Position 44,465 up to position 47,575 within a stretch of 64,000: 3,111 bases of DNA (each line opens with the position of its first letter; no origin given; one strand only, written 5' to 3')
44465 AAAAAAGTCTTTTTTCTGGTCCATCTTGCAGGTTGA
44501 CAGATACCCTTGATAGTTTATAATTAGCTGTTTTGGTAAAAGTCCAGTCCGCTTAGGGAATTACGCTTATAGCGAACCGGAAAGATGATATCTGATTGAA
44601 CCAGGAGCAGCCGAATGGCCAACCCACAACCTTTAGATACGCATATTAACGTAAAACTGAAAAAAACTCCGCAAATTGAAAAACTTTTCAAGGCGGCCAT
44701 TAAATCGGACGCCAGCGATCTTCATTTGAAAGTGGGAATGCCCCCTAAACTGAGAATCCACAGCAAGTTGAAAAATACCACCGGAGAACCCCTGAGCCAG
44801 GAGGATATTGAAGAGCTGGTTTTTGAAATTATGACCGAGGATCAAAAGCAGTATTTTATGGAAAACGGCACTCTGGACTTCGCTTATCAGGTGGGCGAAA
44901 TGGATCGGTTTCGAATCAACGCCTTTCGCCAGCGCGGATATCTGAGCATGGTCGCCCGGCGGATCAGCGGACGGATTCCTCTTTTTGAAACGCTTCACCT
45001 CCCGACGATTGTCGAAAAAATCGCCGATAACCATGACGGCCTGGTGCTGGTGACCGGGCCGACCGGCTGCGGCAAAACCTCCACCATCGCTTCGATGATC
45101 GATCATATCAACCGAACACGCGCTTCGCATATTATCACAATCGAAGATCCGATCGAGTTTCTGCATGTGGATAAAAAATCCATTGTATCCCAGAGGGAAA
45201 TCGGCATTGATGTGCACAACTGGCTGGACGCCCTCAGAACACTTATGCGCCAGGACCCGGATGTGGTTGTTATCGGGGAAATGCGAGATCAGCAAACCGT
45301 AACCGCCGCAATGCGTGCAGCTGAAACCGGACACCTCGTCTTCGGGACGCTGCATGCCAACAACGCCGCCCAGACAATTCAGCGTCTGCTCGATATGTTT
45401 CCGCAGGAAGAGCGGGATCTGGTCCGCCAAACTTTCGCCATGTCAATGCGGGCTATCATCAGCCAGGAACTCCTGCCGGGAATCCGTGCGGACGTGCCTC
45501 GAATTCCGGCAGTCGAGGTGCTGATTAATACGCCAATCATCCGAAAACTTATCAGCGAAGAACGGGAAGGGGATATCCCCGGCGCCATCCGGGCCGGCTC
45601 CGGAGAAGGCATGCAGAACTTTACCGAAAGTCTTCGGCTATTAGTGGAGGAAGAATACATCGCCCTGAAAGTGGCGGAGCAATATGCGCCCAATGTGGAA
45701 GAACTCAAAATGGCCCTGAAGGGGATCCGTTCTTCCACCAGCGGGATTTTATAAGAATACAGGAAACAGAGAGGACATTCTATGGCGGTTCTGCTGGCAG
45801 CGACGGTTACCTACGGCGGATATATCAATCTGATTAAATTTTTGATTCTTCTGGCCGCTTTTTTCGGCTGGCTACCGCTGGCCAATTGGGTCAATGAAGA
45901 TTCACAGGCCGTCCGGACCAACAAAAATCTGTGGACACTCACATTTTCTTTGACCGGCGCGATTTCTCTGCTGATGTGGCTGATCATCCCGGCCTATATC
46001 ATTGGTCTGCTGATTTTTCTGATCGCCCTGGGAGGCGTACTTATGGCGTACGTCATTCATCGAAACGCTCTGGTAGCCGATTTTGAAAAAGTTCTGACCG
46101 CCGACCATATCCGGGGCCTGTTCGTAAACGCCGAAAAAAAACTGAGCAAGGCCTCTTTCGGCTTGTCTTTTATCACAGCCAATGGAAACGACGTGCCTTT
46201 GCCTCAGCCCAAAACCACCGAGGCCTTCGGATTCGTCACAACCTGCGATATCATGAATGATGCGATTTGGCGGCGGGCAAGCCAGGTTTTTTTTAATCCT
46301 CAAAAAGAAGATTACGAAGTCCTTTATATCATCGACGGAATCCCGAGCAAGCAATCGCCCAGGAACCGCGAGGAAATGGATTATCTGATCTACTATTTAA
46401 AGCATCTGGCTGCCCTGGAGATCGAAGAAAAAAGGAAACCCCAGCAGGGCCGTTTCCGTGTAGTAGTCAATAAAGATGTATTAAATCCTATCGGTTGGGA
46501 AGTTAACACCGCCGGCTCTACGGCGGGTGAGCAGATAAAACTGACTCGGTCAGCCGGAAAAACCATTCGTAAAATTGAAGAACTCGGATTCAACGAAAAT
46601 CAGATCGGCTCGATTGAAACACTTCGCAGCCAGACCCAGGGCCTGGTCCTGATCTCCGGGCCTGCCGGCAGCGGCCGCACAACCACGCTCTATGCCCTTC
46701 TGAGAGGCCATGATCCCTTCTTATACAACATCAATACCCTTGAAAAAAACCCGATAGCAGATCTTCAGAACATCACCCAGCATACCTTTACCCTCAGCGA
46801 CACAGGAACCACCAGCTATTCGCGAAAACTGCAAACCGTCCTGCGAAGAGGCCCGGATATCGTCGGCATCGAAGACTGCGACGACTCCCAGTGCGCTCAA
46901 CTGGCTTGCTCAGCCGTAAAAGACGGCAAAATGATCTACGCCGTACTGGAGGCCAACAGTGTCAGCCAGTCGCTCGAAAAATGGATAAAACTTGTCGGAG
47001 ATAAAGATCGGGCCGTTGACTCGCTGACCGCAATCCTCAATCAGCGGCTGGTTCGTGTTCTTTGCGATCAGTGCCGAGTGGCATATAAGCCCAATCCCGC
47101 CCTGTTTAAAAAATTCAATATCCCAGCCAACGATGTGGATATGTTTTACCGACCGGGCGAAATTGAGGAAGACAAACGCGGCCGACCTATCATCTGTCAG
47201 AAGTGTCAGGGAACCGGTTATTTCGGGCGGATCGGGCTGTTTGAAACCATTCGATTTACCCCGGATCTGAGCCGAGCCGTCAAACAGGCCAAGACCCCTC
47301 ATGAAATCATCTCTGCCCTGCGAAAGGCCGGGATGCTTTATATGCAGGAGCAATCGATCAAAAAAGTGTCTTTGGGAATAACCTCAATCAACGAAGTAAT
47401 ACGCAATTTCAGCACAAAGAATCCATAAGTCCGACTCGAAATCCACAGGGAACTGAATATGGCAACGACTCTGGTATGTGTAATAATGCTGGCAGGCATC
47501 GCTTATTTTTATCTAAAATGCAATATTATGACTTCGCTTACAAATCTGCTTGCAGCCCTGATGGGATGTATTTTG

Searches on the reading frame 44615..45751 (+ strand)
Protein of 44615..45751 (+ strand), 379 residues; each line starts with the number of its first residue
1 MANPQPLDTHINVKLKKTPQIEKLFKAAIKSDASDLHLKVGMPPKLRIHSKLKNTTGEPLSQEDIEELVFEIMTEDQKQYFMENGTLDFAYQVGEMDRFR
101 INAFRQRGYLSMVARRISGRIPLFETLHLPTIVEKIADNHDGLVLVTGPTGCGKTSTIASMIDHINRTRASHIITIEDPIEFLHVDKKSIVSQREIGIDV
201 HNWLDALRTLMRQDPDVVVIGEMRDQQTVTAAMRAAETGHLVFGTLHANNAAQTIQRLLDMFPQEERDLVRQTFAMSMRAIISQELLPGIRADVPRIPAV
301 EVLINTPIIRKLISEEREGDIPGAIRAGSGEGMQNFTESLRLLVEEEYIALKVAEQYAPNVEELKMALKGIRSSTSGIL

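Call 32: search_protein_families(library=pfam, proteins=[window:44615-45751:+], max_evalue=0.00001)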
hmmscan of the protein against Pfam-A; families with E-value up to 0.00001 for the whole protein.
window:44615-45751:+ (379 aa): 1 family
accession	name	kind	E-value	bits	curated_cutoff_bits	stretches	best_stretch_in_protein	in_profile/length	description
PF00437.27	T2SSE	-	5.2e-43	147.6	24.9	1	132-288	133-279/370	Type II/IV secretion system protein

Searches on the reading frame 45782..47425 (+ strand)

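Call 32: search_protein_families(library=pfam, proteins=[window:45782-47425:+], max_evalue=0.00001)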
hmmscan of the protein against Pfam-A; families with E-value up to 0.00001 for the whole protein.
window:45782-47425:+ (548 aa): 1 family
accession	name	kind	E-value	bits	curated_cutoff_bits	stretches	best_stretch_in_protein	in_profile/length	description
PF00437.27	T2SSE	-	8.2e-58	196.3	24.9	1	156-541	14-370/370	Type II/IV secretion system protein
